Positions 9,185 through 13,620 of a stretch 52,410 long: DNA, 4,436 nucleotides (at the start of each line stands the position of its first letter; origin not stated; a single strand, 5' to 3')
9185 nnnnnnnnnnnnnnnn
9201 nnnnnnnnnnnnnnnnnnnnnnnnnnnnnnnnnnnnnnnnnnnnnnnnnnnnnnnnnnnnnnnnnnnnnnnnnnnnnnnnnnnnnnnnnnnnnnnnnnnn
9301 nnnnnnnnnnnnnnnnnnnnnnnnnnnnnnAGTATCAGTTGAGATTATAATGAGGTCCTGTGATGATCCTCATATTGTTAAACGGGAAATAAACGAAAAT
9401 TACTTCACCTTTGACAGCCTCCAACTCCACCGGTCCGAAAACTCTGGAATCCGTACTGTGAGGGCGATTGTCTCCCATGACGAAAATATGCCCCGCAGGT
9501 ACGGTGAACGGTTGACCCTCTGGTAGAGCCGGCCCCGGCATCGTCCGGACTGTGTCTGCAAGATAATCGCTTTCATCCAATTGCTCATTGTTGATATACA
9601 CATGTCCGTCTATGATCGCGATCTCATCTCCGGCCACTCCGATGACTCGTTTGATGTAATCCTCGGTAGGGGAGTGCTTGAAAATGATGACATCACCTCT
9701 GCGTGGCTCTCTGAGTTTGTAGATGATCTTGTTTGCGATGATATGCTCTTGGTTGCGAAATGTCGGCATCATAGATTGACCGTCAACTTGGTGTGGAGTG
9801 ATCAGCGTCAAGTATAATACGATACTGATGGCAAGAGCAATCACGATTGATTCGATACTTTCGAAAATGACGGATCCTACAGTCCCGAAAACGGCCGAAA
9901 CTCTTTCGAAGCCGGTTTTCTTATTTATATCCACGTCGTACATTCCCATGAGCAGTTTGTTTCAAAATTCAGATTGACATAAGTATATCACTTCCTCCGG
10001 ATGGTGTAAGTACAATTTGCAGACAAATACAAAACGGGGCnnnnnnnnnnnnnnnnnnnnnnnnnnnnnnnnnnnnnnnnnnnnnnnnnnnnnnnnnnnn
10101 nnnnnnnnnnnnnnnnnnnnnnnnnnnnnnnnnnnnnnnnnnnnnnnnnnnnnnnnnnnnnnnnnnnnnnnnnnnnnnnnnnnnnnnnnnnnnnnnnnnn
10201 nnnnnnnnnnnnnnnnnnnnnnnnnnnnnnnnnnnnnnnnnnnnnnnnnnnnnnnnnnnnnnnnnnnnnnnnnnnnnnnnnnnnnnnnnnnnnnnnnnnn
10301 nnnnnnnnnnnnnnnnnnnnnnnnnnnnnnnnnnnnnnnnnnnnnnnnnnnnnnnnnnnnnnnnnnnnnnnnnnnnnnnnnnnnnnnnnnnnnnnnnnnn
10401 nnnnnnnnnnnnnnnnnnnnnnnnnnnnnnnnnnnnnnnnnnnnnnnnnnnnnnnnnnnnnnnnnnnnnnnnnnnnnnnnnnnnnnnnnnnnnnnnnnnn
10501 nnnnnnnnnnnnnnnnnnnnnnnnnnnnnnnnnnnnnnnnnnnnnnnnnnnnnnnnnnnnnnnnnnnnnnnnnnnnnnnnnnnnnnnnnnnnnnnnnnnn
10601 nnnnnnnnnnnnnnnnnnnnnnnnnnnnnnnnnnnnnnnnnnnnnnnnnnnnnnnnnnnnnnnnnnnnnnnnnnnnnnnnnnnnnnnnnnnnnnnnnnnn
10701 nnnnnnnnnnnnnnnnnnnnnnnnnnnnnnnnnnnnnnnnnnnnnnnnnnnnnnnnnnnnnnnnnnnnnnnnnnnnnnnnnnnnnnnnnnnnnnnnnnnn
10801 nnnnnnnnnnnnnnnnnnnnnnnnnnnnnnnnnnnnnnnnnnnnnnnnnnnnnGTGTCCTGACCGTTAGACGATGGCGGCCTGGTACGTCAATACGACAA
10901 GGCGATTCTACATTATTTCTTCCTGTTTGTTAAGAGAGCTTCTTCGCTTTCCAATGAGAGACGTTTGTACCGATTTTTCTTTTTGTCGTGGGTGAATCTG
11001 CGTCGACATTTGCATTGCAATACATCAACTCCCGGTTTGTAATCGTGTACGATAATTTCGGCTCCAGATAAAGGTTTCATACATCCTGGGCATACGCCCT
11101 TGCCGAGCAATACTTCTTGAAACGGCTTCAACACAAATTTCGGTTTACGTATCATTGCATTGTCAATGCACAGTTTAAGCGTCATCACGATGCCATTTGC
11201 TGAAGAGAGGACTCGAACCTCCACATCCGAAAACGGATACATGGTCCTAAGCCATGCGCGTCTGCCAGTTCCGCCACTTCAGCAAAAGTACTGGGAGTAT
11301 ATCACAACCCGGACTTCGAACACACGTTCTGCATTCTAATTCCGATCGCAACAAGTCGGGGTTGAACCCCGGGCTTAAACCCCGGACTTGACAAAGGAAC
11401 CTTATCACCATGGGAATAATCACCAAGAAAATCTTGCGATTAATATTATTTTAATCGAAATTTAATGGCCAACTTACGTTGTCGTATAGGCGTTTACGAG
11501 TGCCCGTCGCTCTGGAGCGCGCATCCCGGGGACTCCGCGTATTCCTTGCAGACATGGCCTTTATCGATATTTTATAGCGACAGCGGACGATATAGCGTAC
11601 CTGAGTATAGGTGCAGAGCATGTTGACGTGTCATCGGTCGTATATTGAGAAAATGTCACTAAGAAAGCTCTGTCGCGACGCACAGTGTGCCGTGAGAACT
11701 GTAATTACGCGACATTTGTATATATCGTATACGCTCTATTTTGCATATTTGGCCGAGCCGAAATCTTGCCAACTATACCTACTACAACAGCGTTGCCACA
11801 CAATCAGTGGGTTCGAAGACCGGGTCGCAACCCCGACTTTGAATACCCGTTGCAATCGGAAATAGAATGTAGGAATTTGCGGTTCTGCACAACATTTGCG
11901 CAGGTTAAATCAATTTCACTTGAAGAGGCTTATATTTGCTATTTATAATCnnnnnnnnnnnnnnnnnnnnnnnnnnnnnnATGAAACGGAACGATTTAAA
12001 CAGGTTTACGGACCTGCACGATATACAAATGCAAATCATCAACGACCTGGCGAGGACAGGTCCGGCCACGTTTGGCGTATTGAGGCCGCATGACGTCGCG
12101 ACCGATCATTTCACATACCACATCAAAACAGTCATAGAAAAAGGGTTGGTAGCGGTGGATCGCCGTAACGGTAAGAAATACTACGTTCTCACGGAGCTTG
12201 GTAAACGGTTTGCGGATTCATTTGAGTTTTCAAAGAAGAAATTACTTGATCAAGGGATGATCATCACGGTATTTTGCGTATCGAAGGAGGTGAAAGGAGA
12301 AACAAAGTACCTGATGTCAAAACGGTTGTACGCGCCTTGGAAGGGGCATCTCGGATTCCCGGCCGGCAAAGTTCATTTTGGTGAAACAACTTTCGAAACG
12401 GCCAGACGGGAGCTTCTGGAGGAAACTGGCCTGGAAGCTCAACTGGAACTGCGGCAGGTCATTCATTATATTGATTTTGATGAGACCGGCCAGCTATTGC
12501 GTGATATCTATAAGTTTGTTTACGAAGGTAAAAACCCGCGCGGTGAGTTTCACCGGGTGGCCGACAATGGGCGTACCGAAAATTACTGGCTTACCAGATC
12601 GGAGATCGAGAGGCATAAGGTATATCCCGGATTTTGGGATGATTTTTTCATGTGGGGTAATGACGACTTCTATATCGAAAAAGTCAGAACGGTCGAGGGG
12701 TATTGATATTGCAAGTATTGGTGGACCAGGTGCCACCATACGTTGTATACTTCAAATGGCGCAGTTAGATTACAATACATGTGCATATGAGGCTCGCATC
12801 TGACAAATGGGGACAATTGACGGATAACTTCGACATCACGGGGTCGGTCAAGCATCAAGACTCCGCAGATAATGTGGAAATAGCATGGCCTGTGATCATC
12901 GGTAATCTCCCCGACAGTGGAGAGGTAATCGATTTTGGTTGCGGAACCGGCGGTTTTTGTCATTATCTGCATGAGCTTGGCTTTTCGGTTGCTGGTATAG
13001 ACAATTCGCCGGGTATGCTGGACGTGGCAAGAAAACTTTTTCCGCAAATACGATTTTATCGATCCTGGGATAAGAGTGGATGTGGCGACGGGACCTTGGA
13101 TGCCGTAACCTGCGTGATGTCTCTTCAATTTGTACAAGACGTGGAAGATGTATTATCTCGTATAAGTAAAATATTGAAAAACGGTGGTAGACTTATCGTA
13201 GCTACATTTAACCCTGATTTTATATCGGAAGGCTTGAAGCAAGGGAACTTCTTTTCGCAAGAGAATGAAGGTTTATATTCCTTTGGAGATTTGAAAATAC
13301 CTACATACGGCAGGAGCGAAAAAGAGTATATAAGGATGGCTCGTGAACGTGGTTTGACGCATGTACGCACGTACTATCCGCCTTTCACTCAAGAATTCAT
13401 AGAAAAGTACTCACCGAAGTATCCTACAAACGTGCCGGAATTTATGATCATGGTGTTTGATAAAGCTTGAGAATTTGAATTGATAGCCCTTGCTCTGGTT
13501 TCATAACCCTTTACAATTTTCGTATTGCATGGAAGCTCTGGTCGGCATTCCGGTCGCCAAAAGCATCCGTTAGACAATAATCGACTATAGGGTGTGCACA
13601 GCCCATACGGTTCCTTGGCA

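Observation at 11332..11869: Element A: 538-bp ORF-free element closed by a 21-nt terminal inverted complement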

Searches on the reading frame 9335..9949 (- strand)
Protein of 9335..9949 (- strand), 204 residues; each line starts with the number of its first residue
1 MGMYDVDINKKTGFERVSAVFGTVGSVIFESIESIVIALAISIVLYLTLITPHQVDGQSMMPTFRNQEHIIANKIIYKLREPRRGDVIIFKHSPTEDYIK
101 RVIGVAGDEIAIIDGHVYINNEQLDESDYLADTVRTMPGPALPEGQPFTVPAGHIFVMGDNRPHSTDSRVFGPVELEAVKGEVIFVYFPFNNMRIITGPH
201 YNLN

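Call 68: find_encoding_contigs(protein=window:9335-9949:-, flank=10000, max_places=10)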
Protein window:9335-9949:- (204 aa): 2 contigs read that carry it; 2 places shown.
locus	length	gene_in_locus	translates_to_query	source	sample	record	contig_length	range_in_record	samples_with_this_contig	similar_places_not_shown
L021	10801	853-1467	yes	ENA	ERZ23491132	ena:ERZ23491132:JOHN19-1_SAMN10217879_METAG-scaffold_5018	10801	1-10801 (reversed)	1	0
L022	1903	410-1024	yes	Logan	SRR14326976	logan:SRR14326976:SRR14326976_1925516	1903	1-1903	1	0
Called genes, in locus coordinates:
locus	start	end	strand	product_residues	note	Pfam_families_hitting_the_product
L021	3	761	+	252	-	?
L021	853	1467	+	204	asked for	PF10502:Peptidase_S26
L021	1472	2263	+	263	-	PF00142:Fer4_NifH (weak), PF01656:CbiA, PF02374:ArsA_ATPase, PF06564:CBP_BcsQ, PF07015:VirC1 (faint), PF09140:MipZ (weak), PF10609:ParA (faint), PF13614:AAA_31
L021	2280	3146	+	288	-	PF02195:ParB_N, PF17762:HTH_ParB, PF23552:ParB_C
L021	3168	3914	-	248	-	PF00588:SpoU_methylase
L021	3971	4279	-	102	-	PF01016:Ribosomal_L27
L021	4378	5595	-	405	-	PF01555:N6_N4_Mtase (faint), PF01170:UPF0020 (weak), PF03602:Cons_hypoth95 (faint)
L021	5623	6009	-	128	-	PF00829:Ribosomal_L21p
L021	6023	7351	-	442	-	PF01098:FTSW_RODA_SPOVE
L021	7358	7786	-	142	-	-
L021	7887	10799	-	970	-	?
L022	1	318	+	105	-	?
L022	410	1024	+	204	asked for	PF10502:Peptidase_S26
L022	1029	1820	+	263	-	PF00142:Fer4_NifH (weak), PF01656:CbiA, PF02374:ArsA_ATPase, PF06564:CBP_BcsQ, PF07015:VirC1 (faint), PF09140:MipZ (weak), PF10609:ParA (faint), PF13614:AAA_31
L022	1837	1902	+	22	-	?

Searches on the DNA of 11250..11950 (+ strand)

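Call 8: search_rna_families(source=window, start=11250, end=11950, threshold=evalue, max_evalue=10, show_alignments=3)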
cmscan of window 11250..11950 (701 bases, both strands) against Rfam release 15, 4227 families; matches with E-value up to 10: 1.
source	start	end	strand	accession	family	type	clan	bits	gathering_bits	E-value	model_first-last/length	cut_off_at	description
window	11361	11436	-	RF02219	ZNRD1-AS1_2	Gene; lncRNA;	-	11.1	60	6.5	1-76/76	no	ZNRD1 antisense RNA 1 conserved region 2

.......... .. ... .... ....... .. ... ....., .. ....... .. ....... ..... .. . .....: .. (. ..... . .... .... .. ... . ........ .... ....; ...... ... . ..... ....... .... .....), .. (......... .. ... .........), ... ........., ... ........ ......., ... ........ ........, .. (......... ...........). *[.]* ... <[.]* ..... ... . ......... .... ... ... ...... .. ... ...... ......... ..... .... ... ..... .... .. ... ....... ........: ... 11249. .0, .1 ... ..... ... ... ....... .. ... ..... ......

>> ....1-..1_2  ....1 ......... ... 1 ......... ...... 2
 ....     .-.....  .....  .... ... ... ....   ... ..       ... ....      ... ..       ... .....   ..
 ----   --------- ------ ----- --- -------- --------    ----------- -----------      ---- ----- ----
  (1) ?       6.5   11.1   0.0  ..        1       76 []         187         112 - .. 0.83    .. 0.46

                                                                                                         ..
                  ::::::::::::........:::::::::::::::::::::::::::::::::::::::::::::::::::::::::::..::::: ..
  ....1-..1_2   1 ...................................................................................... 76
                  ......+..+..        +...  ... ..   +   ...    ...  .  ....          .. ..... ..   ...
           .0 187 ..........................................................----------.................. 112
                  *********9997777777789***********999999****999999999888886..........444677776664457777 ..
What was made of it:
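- On ROOL / GOLLD / other curated large RNAs (Rfam 15): The best hit at E<=10 on A is a meaningless 11-bit lncRNA match (call 8).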

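Call 34: search_dna_similar(query=window:11334-11881:+, collection=plasmids, mode=distant, max_evalue=0.01)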
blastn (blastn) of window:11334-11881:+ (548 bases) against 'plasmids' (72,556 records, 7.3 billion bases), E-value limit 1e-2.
No match.

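Call 35: search_dna_similar(query=window:11334-11881:+, collection=phages, mode=distant, max_evalue=0.01)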
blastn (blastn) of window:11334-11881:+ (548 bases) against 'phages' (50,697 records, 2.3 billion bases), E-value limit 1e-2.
No match.
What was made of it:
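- Tried and rejected: A against plasmids and phages gave no match (calls 34, 35).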

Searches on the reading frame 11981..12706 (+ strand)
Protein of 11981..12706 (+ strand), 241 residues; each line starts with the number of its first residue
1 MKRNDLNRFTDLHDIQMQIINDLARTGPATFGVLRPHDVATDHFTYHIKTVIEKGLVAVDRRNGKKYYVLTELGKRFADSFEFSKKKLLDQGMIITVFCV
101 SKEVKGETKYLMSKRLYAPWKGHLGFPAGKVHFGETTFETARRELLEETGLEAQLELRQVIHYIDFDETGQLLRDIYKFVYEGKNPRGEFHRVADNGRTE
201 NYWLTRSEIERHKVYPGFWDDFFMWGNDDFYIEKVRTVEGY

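Call 14: search_protein_families(library=pfam, proteins=[window:11981-12706:+])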
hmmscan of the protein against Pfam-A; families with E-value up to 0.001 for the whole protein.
window:11981-12706:+ (241 aa): 1 family
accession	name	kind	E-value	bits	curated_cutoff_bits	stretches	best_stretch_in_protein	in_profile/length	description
PF00293.34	NUDIX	-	3.2e-14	53.5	21.1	1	106-214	15-123/134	NUDIX domain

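Call 21: find_homologous_proteins(query=window:11981-12706:+)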
Query window:11981-12706:+ (241 aa): 7 proteins with E <= 0.001 among 1689 candidates.
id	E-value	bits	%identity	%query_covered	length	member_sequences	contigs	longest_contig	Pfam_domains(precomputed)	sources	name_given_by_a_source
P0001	1.6e-108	380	96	73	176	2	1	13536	PF00293.35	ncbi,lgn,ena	-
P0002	2.6e-32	130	36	89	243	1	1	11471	PF00293.35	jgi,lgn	jgi:8-oxo-dGTP pyrophosphatase MutT (NUDIX family)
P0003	2.3e-28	117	36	82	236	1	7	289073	PF00293.35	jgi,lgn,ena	jgi:ADP-ribose pyrophosphatase YjhB (NUDIX family)/predicted transcriptional regulator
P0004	2.0e-26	111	35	87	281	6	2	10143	PF00293.35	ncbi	-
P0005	1.1e-21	96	29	85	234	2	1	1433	PF00293.35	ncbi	-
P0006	5.0e-18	84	29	84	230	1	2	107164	PF00293.35,PF24038.2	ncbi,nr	ncbi:MAG: NUDIX domain-containing protein [Candidatus Dojkabacteria bacterium]|nr:NUDIX domain-conta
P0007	8.4e-4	37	61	12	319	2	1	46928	PF00293.35,PF14815.13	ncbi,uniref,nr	ncbi:NUDIX hydrolase [Deinococcus ruber]|uniref:DNA mismatch repair protein MutT n=1 Tax=Deinococcus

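Call 22: find_encoding_contigs(protein=P0001, flank=10000)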
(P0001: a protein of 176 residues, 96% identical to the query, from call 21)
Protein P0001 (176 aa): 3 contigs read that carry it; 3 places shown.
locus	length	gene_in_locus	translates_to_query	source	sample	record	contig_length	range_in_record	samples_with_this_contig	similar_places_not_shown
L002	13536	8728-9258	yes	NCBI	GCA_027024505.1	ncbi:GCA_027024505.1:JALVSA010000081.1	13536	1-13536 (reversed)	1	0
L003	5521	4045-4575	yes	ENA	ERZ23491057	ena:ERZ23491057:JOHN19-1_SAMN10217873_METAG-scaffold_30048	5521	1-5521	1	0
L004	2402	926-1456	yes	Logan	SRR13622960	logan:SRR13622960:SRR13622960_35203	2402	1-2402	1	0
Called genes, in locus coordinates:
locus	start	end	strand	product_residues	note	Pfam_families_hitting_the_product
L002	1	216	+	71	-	?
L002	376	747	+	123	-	-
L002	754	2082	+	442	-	PF01098:FTSW_RODA_SPOVE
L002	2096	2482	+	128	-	PF00829:Ribosomal_L21p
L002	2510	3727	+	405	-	PF01555:N6_N4_Mtase (faint), PF01170:UPF0020 (weak), PF03602:Cons_hypoth95 (weak)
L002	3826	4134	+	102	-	PF01016:Ribosomal_L27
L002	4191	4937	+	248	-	PF00588:SpoU_methylase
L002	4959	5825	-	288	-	PF02195:ParB_N, PF17762:HTH_ParB, PF23552:ParB_C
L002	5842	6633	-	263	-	PF00142:Fer4_NifH (weak), PF01656:CbiA, PF02374:ArsA_ATPase, PF06564:CBP_BcsQ, PF07015:VirC1 (faint), PF09140:MipZ (weak), PF10609:ParA (faint), PF13614:AAA_31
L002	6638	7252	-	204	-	PF10502:Peptidase_S26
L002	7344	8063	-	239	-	PF14378:PAP2_3 (weak), PF01569:PAP2 (weak), PF14360:PAP2_C (weak)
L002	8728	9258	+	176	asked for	PF00293:NUDIX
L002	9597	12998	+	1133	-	PF07495:Y_Y_Y (faint), PF12245:Big_3_2 (faint), PF13750:Big_3_3 (faint), PF15418:DUF4625 (faint), PF19077:Big_13 (faint), PF22352:K319L-like_PKD (faint), PF18911:PKD_4 (weak)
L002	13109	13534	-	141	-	?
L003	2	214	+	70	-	?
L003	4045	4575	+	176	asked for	PF00293:NUDIX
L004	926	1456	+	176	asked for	PF00293:NUDIX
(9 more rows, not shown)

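Call 23: find_encoding_contigs(protein=P0003, flank=6000, max_places=4)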
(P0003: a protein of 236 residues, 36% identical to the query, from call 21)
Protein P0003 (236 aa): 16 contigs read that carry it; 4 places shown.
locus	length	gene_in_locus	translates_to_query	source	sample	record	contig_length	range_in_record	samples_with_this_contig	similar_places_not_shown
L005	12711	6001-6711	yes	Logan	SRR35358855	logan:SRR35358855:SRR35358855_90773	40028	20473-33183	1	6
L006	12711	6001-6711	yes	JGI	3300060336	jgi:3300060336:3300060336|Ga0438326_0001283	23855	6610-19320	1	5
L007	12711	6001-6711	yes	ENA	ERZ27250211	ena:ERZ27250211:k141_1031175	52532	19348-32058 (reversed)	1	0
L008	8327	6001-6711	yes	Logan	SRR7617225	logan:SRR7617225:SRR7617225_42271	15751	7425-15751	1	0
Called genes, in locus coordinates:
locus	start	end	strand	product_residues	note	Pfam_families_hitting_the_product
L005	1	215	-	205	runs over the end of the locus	PF09335:VTT_dom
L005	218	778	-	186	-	PF00300:His_Phos_1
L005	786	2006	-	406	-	PF03952:Enolase_N, PF00113:Enolase_C, PF13378:MR_MLE_C (weak)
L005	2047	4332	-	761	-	PF01326:PPDK_N, PF00391:PEP-utilizers, PF02896:PEP-utilizers_C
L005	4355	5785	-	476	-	PF02878:PGM_PMM_I, PF02879:PGM_PMM_II, PF02880:PGM_PMM_III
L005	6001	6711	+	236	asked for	PF00293:NUDIX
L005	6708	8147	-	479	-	PF00749:tRNA-synt_1c, PF19269:Anticodon_2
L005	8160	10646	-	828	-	PF00690:Cation_ATPase_N, PF00122:E1-E2_ATPase, PF00702:Hydrolase, PF13246:Cation_ATPase, PF00689:Cation_ATPase_C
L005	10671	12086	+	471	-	-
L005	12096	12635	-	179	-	PF01966:HD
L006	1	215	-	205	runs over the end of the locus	PF09335:VTT_dom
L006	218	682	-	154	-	PF00300:His_Phos_1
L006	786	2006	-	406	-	PF03952:Enolase_N, PF00113:Enolase_C, PF13378:MR_MLE_C (weak)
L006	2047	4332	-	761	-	PF01326:PPDK_N, PF00391:PEP-utilizers, PF02896:PEP-utilizers_C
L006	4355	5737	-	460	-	PF02878:PGM_PMM_I, PF02879:PGM_PMM_II, PF02880:PGM_PMM_III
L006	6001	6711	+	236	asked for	PF00293:NUDIX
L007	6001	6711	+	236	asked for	PF00293:NUDIX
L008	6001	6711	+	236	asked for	PF00293:NUDIX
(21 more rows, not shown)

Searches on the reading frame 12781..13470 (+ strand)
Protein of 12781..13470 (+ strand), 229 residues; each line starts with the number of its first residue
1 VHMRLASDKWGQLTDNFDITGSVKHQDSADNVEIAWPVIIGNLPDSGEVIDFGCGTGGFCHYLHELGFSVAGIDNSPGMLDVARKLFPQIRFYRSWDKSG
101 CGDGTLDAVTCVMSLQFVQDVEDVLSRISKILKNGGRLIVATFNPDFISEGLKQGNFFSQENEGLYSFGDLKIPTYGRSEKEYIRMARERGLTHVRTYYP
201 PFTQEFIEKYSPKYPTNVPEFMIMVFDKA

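Call 14: search_protein_families(library=pfam, proteins=[window:12781-13470:+])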
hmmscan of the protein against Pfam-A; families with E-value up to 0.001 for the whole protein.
window:12781-13470:+ (229 aa): 8 families
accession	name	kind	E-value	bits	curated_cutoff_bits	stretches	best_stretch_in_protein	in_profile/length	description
PF13489.12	Methyltransf_23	-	1.4e-17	64.3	27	1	42-195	19-142/164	Methyltransferase domain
PF08241.18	Methyltransf_11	-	3.6e-17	63.2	21.2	1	51-140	2-95/95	Methyltransferase domain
PF13649.12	Methyltransf_25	-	3.7e-15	56.8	27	1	49-136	1-97/97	Methyltransferase domain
PF08242.18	Methyltransf_12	-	1.6e-13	51.6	30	1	50-138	1-98/98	Methyltransferase domain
PF13847.12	Methyltransf_31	-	3e-12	46.9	27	1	47-146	5-117/145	Methyltransferase domain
PF01209.24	Ubie_methyltran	-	2.2e-06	27.7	20.1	1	47-143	49-154/233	ubiE/COQ5 methyltransferase family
PF01728.25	FtsJ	-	0.00048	20.5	24.1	0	45-93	21-70/181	FtsJ-like methyltransferase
PF05148.21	Methyltransf_8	-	0.00072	19.9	27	0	101-148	118-164/219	Hypothetical methyltransferase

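Call 38: find_encoding_contigs(protein=window:12781-13470:+, flank=10000, max_places=10)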
Protein window:12781-13470:+ (229 aa): no gene with exactly this product is on record in the collection.
